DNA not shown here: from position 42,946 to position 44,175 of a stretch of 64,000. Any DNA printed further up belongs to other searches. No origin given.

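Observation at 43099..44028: Unusual fusion of a cytidylyltransferase-like HxGH domain to a VanX-type D-Ala-D-Ala dipeptidase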

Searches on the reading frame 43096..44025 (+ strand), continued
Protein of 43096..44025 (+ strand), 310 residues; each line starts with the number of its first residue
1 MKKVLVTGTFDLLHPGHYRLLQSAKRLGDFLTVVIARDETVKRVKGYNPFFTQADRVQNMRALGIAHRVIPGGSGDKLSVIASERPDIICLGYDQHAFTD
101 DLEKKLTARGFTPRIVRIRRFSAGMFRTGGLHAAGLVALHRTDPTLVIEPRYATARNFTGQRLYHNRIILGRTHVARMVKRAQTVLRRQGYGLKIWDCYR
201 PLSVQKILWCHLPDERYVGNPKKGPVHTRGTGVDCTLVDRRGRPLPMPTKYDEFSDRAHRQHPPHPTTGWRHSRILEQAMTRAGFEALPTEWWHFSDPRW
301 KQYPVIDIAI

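Call 6: find_homologous_proteins(query=window:43099-44025:+, max_evalue=0.00001)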
Query window:43099-44025:+ (309 aa): 1158 proteins with E <= 0.00001 among 3391 candidates; the best 120 are listed.
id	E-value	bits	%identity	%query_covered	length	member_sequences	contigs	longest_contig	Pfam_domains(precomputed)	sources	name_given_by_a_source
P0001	1.1e-213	726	100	100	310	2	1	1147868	PF01467.33,PF01427.23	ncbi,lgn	ncbi:MAG: M15 family metallopeptidase [Patescibacteria group bacterium]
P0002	2.4e-170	584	81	100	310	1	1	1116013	PF01467.33,PF01427.23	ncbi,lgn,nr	ncbi:MAG: adenylyltransferase/cytidyltransferase family protein [Candidatus Kerfeldbacteria bacteriu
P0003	3.7e-126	439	61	100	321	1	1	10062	PF01467.33,PF01427.23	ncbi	-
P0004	1.1e-120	421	57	100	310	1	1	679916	PF01467.33,PF01427.23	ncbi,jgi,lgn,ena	ncbi:MAG: M15 family metallopeptidase [Patescibacteria group bacterium]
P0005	1.7e-120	420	56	100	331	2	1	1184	PF01467.33,PF01427.23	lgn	-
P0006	2.9e-120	419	60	99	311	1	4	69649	PF01467.33,PF01427.23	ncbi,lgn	-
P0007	1.8e-118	413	58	100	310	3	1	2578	PF01467.33,PF01427.23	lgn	-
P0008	1.5e-117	410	57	100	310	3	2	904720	PF01467.33,PF01427.23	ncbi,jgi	ncbi:MAG: M15 family metallopeptidase [Patescibacteria group bacterium]|jgi:D-alanyl-D-alanine dipep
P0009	1.5e-116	407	57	100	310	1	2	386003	PF01467.33,PF01427.23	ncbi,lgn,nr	ncbi:MAG: M15 family metallopeptidase [Patescibacteria group bacterium]|nr:M15 family metallopeptida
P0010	3.1e-116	406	56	100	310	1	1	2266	PF01467.33,PF01427.23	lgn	-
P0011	1.2e-115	404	55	100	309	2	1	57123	PF01467.33,PF01427.23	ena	-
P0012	7.2e-115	402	58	100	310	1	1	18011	PF01467.33,PF01427.23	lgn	-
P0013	1.9e-114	400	56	100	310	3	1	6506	PF01467.33,PF01427.23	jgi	-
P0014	2.5e-113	397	55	100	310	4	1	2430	PF01467.33,PF01427.23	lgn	-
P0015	4.5e-113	396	56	100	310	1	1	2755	PF01467.33,PF01427.23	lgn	-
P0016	8.9e-112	391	54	100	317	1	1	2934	PF01467.33,PF01427.23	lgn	-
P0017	5.5e-109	382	56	96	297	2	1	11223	PF01467.33,PF01427.23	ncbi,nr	ncbi:adenylyltransferase/cytidyltransferase family protein, partial [Patescibacteria group bacterium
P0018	7.0e-105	369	52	100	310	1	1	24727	PF02557.23,PF01467.33,PF01427.23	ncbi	ncbi:MAG: M15 family metallopeptidase [Parcubacteria group bacterium]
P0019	2.5e-104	367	59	90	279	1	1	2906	PF01427.23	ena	-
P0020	3.3e-104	367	51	100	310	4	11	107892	PF01467.33,PF01427.23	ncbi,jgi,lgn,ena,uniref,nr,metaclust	ncbi:MAG: hypothetical protein A2898_03610 [Candidatus Kerfeldbacteria bacterium RIFCSPLOWO2_01_FULL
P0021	4.9e-99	350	50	100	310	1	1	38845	PF02557.23,PF01467.33,PF01427.23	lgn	-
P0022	4.3e-98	346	54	90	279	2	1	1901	PF01427.23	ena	-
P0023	7.3e-98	346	49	100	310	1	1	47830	PF02557.23,PF01467.33,PF01427.23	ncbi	ncbi:M15 family metallopeptidase [Patescibacteria group bacterium]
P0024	2.2e-95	338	51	100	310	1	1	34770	PF01467.33,PF01427.23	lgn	-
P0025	1.2e-94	335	49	100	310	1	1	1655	PF02557.23,PF01467.33,PF01427.23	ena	-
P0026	5.4e-93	330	48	100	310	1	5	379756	PF02557.23,PF01467.33,PF01427.23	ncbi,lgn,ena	-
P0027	4.6e-89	317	49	100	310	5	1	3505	PF01467.33,PF01427.23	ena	-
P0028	4.0e-84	301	46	100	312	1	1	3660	PF02557.23,PF01467.33,PF01427.23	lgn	-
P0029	6.8e-70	254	44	57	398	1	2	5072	PF02557.23,PF01427.23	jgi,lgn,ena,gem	-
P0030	9.8e-69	250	41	57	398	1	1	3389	PF02557.23,PF01427.23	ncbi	-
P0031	1.6e-53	200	52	57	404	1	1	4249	PF03734.20,PF01427.23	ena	-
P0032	5.2e-52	195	50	57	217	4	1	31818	PF01427.23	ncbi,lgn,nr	ncbi:MAG: M15 family metallopeptidase [Candidatus Kryptonium sp.]|nr:M15 family metallopeptidase [Ca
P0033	1.9e-51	193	50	64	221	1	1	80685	PF02557.23,PF01427.23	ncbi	-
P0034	3.1e-51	192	50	57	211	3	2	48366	PF01427.23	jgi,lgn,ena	jgi:D-alanyl-D-alanine dipeptidase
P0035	3.8e-51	192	49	57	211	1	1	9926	PF01427.23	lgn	-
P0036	3.8e-51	192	51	57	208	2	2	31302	PF01427.23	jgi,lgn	jgi:D-alanyl-D-alanine dipeptidase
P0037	4.3e-51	192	53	57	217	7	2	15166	PF02557.23,PF01427.23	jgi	-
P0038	4.5e-51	192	50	57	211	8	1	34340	PF01427.23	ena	-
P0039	4.8e-51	192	49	63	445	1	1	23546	PF03734.20,PF01427.23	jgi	-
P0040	5.7e-51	192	50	57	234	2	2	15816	PF01427.23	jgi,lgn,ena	jgi:D-alanyl-D-alanine dipeptidase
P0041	8.0e-51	191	50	57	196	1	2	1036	PF02557.23,PF01427.23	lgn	-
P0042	1.1e-50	191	52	58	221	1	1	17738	PF02557.23,PF01427.23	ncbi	-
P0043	1.2e-50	191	53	58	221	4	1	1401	PF02557.23,PF01427.23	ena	-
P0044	1.3e-50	190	50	57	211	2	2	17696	PF01427.23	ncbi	-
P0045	1.8e-50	190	46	64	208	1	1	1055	PF02557.23,PF01427.23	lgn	-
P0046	1.9e-50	190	50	57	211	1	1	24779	PF01427.23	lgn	-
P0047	2.3e-50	190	52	57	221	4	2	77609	PF02557.23,PF01427.23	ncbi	-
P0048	2.4e-50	190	50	57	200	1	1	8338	PF01427.23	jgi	-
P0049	1.7e-49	187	50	57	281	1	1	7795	PF01427.23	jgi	jgi:D-alanyl-D-alanine dipeptidase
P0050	2.0e-49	187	49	58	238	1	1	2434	PF01427.23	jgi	jgi:zinc D-Ala-D-Ala dipeptidase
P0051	2.1e-49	187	49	57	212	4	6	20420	PF01427.23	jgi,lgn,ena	-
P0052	4.8e-49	185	48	57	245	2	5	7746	PF02557.23,PF01427.23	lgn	-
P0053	5.7e-49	185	49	56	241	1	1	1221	PF01427.23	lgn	-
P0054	7.1e-49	185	50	54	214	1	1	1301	PF02557.23,PF01427.23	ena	-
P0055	9.1e-49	184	51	56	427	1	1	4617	PF03734.20,PF01427.23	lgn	-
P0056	1.7e-48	183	48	58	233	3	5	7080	PF02557.23,PF01427.23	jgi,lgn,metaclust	metaclust:\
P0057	2.7e-48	183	52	53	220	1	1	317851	PF01427.23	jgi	jgi:D-alanyl-D-alanine dipeptidase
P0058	3.1e-48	183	51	56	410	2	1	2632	PF03734.20,PF01427.23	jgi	jgi:zinc D-Ala-D-Ala dipeptidase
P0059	3.8e-48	182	43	63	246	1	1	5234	PF01427.23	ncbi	-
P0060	4.1e-48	182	45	64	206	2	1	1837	PF02557.23,PF01427.23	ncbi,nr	ncbi:MAG: D-alanyl-D-alanine dipeptidase, partial [Chlorobiaceae bacterium]|nr:D-alanyl-D-alanine di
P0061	4.4e-48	182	45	63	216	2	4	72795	PF01427.23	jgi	jgi:D-alanyl-D-alanine dipeptidase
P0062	4.7e-48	182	49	56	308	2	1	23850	PF01427.23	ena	-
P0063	5.0e-48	182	49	57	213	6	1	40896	PF02557.23,PF01427.23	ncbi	ncbi:D-alanyl-D-alanine dipeptidase [Phormidesmis sp. 146-33]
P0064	5.3e-48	182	47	57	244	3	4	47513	PF02557.23,PF01427.23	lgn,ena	-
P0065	5.5e-48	182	49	57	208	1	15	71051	PF01427.23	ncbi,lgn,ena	-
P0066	7.0e-48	181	48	60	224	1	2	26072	PF02557.23,PF01427.23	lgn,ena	-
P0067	8.9e-48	181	47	57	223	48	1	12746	PF02557.23,PF01427.23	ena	-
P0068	9.5e-48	181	49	61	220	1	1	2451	PF02557.23,PF01427.23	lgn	-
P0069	1.1e-47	181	48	59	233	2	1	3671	PF02557.23,PF01427.23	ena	-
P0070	1.3e-47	181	46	62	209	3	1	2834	PF02557.23,PF01427.23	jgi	-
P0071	1.9e-47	180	49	57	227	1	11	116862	PF01427.23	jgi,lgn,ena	jgi:D-alanyl-D-alanine dipeptidase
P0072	2.5e-47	180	47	58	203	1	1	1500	PF01427.23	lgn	-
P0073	2.7e-47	180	48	57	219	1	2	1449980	PF02557.23,PF01427.23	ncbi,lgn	ncbi:MAG: M15 family metallopeptidase [Bacteriovoracia bacterium]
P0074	2.9e-47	179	47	56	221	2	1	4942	PF01427.23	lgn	-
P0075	4.3e-47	179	52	53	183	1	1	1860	PF01427.23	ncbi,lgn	-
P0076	4.7e-47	179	48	56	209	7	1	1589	PF01427.23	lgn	-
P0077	4.9e-47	179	50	56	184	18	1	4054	PF01427.23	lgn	-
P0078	5.3e-47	179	47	57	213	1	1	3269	PF02557.23,PF01427.23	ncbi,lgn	-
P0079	5.3e-47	179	45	65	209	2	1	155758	PF01427.23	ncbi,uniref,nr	ncbi:M15 family metallopeptidase [Chlorobium sp.]|uniref:M15 family metallopeptidase n=1 Tax=Chlorob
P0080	6.0e-47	178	45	57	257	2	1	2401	PF02557.23,PF01427.23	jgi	-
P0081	6.7e-47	178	49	57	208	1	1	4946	PF01427.23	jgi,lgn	jgi:D-alanyl-D-alanine dipeptidase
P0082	8.4e-47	178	48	58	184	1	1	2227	PF01427.23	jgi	jgi:D-alanyl-D-alanine dipeptidase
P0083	8.8e-47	178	47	58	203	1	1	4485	PF01427.23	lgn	-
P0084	9.8e-47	178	51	53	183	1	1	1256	PF01427.23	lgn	-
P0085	1.0e-46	178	48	54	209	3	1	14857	PF01427.23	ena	-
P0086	2.0e-46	177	47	56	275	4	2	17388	PF01427.23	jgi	-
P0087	2.2e-46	177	49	56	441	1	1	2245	PF03734.20,PF01427.23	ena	-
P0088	2.3e-46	176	49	57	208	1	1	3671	PF01427.23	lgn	-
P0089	3.0e-46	176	46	56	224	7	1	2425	PF02557.23,PF01427.23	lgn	-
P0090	3.3e-46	176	49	56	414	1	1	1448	PF03734.20,PF01427.23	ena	-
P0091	7.1e-46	175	47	57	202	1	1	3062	PF01427.23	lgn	-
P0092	8.0e-46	175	43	63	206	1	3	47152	PF01427.23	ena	-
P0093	8.3e-46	175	46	58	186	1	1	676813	PF01427.23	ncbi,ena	-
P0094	9.5e-46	174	44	65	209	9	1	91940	PF01427.23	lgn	-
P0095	1.1e-45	174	49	56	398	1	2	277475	PF03734.20,PF01427.23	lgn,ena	-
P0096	1.1e-45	174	47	57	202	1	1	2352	PF02557.23,PF01427.23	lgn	-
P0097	1.2e-45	174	48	57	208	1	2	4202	PF01427.23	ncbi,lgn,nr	ncbi:MAG: M15 family metallopeptidase [Chlorobiaceae bacterium]|nr:M15 family metallopeptidase [Chlo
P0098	1.2e-45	174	49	56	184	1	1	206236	PF02557.23,PF01427.23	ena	-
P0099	1.2e-45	174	48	57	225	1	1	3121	PF01427.23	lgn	-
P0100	1.3e-45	174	48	57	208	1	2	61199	PF01427.23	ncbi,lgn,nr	ncbi:MAG: M15 family metallopeptidase [Chlorobiaceae bacterium]|nr:M15 family metallopeptidase [Chlo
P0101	1.5e-45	174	48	59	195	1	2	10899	PF02557.23,PF01427.23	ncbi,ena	-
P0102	1.5e-45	174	50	53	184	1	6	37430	PF01427.23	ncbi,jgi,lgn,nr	ncbi:MAG: M15 family metallopeptidase [Chlamydiae bacterium]|nr:M15 family metallopeptidase [Chlamyd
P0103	1.6e-45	174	47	56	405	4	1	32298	PF03734.20,PF01427.23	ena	-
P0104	1.8e-45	174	43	57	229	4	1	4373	PF02557.23,PF01427.23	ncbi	ncbi:MAG: D-alanyl-D-alanine dipeptidase [Crinalium sp.]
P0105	1.9e-45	174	48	57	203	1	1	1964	PF01427.23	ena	-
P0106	1.9e-45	174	48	57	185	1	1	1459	PF01427.23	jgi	-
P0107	2.2e-45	173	48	56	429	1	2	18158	PF01427.23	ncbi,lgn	-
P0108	3.7e-45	173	46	56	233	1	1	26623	PF01427.23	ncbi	-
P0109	4.4e-45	172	46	56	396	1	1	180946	PF03734.20,PF01427.23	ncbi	ncbi:MAG: D-alanyl-D-alanine dipeptidase [Elusimicrobiota bacterium]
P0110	4.8e-45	172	47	56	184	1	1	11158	PF01427.23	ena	-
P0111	5.3e-45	172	51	52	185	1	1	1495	PF01427.23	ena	-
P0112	5.7e-45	172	52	52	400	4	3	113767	PF01427.23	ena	-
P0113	6.1e-45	172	45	57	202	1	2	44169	PF02557.23,PF01427.23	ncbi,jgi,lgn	-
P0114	6.2e-45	172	47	60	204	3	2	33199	PF02557.23,PF01427.23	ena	-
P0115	8.0e-45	171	46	57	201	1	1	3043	PF02557.23,PF01427.23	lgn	-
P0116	1.0e-44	171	46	55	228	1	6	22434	PF01427.23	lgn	-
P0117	1.4e-44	171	46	57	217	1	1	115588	PF02557.23,PF01427.23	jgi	jgi:zinc D-Ala-D-Ala dipeptidase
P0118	1.8e-44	170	45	57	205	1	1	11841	PF02557.23,PF01427.23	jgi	jgi:D-alanyl-D-alanine dipeptidase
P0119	2.0e-44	170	47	56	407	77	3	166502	PF03734.20,PF01427.23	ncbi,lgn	-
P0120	2.0e-44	170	45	56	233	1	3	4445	PF01427.23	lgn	-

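Call 22: list_cluster_members(proteins=[P0033, P0042, P0047, P0037, P0043, P0003, P0006, P0026, P0018, P0028])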
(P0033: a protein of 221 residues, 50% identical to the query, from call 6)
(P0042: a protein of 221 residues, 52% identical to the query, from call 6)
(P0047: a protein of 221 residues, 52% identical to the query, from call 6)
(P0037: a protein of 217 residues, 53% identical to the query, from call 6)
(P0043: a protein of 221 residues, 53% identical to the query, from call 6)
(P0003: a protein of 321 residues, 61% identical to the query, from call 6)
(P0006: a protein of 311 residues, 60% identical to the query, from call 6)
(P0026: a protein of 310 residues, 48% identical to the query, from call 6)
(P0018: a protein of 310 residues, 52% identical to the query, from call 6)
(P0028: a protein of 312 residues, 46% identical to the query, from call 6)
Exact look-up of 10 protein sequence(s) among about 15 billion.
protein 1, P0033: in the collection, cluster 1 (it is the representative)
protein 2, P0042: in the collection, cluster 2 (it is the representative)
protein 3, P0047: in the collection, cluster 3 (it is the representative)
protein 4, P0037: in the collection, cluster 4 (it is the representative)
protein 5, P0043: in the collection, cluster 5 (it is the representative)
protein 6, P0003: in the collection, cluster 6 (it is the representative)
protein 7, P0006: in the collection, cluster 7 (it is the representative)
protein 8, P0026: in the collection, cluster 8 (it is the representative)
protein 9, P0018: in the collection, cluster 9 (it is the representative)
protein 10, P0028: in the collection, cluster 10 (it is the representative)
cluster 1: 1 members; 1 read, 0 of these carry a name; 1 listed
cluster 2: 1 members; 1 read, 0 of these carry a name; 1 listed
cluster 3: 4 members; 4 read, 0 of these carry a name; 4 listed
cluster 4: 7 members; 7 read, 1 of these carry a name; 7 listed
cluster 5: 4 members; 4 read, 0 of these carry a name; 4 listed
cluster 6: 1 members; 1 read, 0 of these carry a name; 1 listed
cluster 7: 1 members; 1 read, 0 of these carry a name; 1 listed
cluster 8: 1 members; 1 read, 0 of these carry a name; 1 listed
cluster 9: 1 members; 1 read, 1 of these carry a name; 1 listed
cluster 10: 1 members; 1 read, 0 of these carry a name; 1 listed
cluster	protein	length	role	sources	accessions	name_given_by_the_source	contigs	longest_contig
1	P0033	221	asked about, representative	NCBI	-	-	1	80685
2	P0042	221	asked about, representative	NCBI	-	-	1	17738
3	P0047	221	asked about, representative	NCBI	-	-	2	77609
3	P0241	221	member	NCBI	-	-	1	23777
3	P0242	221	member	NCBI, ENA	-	-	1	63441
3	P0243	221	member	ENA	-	-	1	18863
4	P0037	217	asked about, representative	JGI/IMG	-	-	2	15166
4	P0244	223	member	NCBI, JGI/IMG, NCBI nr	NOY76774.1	MAG: M15 family metallopeptidase [Calditrichaeota bacterium] | M15 family metallopeptidase [Calditrichota bacterium]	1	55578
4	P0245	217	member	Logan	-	-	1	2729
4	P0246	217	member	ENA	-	-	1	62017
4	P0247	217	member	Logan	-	-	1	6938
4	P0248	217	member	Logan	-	-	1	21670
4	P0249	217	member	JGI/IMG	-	-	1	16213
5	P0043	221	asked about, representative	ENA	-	-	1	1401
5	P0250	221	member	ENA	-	-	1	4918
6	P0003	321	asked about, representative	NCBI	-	-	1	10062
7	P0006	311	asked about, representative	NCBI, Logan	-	-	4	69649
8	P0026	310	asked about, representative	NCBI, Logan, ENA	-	-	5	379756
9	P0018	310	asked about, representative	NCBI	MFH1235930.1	MAG: M15 family metallopeptidase [Parcubacteria group bacterium]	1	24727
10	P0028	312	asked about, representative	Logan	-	-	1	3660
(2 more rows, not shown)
